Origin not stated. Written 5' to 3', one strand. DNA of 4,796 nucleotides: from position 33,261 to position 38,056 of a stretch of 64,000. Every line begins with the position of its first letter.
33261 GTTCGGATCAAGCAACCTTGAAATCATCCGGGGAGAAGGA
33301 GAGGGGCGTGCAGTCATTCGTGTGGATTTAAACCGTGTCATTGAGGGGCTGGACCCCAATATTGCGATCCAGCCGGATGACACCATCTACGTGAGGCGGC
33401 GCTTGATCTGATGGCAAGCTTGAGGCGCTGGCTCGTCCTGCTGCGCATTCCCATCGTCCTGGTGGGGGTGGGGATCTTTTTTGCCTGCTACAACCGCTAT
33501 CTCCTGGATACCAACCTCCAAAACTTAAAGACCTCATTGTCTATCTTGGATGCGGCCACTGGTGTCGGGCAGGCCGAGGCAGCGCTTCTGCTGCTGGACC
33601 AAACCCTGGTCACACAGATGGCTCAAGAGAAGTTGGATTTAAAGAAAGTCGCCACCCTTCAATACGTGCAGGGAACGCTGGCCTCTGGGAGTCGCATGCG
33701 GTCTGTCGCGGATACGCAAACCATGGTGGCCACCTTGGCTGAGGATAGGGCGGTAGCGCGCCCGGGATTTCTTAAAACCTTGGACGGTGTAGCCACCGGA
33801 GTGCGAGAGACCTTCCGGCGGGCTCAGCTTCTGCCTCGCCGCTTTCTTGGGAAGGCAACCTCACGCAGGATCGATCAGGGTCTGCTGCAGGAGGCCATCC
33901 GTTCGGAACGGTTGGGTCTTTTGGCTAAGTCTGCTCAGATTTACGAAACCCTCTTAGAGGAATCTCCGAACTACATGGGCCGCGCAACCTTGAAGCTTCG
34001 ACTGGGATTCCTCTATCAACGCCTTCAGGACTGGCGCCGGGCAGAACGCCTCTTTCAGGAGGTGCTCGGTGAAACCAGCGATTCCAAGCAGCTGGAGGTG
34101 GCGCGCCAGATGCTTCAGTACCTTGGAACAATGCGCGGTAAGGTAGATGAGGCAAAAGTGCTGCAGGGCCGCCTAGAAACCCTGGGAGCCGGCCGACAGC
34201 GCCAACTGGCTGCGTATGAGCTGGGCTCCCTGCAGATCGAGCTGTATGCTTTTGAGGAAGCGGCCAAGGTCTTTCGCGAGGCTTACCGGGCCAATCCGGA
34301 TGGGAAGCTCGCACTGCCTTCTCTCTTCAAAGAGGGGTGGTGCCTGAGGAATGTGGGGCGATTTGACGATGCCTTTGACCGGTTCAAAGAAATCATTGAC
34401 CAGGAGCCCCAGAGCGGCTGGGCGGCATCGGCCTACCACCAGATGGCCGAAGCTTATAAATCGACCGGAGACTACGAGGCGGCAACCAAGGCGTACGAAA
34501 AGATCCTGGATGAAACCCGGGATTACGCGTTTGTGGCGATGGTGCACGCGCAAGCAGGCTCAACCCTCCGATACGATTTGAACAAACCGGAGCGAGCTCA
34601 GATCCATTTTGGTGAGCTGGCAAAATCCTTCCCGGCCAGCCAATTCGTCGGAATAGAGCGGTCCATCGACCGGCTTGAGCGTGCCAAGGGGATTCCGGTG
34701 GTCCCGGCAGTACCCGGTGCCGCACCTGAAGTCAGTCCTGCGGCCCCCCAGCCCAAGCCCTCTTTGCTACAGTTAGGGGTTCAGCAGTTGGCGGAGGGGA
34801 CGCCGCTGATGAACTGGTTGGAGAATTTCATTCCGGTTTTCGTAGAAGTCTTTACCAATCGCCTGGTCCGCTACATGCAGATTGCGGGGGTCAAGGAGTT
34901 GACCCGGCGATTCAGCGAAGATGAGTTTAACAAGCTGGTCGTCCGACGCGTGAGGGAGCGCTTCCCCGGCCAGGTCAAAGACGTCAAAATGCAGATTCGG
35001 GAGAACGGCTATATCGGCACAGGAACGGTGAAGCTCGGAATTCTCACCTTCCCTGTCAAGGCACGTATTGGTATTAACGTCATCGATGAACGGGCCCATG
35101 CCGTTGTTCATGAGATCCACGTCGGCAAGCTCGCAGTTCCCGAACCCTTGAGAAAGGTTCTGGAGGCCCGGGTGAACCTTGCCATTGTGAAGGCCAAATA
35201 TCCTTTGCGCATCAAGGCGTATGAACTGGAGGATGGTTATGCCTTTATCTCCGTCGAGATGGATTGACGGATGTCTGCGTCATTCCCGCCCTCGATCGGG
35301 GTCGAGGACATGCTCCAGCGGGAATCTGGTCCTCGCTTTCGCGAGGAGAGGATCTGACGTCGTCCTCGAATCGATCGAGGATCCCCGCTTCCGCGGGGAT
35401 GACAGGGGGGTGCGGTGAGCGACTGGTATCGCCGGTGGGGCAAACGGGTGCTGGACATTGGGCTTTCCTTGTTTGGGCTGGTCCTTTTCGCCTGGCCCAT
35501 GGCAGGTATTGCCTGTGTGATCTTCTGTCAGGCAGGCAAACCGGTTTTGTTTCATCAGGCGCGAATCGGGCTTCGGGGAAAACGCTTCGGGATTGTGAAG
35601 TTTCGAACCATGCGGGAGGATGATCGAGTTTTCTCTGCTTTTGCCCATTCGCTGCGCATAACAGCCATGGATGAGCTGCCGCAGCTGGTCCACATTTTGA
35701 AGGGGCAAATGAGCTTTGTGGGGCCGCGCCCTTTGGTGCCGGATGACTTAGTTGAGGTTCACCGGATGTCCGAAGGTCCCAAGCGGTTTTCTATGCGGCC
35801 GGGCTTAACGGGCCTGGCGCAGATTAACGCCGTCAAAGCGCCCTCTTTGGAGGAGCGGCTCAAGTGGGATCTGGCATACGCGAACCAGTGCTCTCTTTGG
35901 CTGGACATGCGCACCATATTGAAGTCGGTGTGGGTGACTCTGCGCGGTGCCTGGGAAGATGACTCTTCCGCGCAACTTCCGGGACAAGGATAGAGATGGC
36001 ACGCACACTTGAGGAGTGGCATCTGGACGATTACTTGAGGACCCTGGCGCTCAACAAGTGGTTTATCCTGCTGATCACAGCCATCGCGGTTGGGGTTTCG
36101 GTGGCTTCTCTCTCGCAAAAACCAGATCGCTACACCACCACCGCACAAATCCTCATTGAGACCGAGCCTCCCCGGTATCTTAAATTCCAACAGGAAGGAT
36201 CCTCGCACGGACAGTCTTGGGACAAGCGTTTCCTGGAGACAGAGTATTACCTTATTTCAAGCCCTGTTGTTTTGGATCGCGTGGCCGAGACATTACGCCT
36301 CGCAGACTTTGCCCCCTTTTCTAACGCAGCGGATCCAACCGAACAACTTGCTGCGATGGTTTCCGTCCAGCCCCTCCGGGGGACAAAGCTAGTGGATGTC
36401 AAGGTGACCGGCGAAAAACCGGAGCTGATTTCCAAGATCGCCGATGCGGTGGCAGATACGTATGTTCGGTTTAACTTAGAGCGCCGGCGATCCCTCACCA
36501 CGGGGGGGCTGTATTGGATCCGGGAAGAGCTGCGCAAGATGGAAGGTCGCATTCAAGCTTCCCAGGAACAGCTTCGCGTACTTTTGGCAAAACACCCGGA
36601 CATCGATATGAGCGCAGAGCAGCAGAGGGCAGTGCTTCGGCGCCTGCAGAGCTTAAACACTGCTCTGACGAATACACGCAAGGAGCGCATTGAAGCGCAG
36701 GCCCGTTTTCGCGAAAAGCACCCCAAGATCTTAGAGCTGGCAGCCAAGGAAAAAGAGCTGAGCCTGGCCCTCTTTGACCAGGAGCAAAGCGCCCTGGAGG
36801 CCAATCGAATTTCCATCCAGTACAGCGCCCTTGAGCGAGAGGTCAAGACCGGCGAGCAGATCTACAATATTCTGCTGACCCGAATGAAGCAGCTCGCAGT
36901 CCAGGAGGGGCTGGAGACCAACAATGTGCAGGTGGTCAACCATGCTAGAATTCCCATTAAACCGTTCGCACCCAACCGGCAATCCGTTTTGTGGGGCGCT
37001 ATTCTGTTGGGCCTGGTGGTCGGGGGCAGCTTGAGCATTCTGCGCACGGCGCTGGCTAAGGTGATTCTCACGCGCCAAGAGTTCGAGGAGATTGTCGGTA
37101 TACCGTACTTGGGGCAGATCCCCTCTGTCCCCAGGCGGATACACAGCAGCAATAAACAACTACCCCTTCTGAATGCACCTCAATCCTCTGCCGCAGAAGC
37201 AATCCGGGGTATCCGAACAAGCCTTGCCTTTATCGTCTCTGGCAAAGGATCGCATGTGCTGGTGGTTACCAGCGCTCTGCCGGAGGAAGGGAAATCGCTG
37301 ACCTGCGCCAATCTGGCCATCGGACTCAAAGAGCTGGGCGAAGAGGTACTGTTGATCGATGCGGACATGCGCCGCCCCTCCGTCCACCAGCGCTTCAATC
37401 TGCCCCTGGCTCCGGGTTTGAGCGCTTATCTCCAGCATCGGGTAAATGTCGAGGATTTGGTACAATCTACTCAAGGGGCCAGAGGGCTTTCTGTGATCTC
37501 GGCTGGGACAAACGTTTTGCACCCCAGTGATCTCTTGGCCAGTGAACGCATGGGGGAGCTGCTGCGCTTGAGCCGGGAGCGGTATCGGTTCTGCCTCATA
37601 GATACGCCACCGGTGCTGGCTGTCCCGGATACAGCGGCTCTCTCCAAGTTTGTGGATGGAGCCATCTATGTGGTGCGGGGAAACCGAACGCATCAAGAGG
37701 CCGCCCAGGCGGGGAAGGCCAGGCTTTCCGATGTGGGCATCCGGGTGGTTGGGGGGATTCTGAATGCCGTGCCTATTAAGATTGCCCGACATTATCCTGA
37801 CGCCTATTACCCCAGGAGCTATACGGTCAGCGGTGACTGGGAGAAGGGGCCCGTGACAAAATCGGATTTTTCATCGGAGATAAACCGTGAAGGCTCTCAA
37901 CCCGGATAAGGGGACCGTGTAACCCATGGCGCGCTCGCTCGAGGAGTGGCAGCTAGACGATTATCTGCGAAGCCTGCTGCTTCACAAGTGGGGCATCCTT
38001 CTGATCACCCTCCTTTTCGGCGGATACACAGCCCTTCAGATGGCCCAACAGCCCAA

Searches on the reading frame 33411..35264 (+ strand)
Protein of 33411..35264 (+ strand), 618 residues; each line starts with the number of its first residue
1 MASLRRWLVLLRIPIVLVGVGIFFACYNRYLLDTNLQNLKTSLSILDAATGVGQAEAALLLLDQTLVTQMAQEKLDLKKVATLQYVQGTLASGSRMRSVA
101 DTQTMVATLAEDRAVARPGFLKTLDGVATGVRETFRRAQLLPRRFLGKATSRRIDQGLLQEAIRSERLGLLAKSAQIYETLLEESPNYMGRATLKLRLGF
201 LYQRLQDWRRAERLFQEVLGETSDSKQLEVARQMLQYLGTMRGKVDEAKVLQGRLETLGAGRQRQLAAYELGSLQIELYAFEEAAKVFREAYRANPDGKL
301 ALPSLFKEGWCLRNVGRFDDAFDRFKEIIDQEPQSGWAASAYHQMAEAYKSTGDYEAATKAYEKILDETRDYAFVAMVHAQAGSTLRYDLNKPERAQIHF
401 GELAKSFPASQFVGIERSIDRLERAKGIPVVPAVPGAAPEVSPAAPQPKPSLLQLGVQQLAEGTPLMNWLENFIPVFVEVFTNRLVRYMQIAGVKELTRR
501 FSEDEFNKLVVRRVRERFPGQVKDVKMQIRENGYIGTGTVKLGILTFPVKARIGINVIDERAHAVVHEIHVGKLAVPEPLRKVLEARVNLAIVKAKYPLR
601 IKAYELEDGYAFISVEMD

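Call 36: search_protein_families(library=pfam, proteins=[window:33411-35264:+], max_evalue=0.00001)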
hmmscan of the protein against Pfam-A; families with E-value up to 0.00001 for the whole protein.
window:33411-35264:+ (618 aa): 9 families
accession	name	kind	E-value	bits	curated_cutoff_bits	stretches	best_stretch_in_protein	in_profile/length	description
PF07719.23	TPR_2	-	1.4e-14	53.4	27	0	339-368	1-30/34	Tetratricopeptide repeat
PF13174.12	TPR_6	-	3.1e-13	49.9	26.3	0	304-335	2-33/33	Tetratricopeptide repeat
PF13424.12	TPR_12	-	3.9e-10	40.2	30.1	0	311-367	12-73/77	Tetratricopeptide repeat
PF14559.12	TPR_19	-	5.4e-10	39.9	25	1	316-381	5-67/68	Tetratricopeptide repeat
PF13428.12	TPR_14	-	2.4e-09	37.4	23.5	0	341-381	3-43/44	Tetratricopeptide repeat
PF13181.12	TPR_8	-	2.6e-09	37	25.7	0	339-367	1-29/34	Tetratricopeptide repeat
PF00515.34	TPR_1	-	5.3e-08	32.8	27.8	0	339-366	1-28/34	Tetratricopeptide repeat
PF13176.12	TPR_7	-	4.2e-07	30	27.9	0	341-371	1-31/36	Tetratricopeptide repeat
PF24575.1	TPR_Slam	-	8.1e-06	26.6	35.2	0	346-382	54-90/104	Surface lipoprotein assembly modifier, N-terminal TPR repeats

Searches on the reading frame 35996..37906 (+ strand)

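Call 35: search_protein_families(library=pfam, proteins=[window:35996-37906:+], max_evalue=0.00001)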
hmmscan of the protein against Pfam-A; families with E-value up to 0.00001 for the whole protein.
window:35996-37906:+ (637 aa): 4 families
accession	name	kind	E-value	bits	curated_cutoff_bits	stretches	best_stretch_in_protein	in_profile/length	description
PF13807.11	GNVR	-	1e-13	51.4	27.7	1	279-352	9-82/82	G-rich domain on putative tyrosine kinase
PF13614.12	AAA_31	-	7.2e-08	33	27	1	432-549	14-137/177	AAA domain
PF02706.20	Wzz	-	1e-06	29.4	25.5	1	10-99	5-90/91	Chain length determinant protein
PF10609.15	ParA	-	1.9e-06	27.9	27.1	0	420-504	4-79/246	NUBPL iron-transfer P-loop NTPase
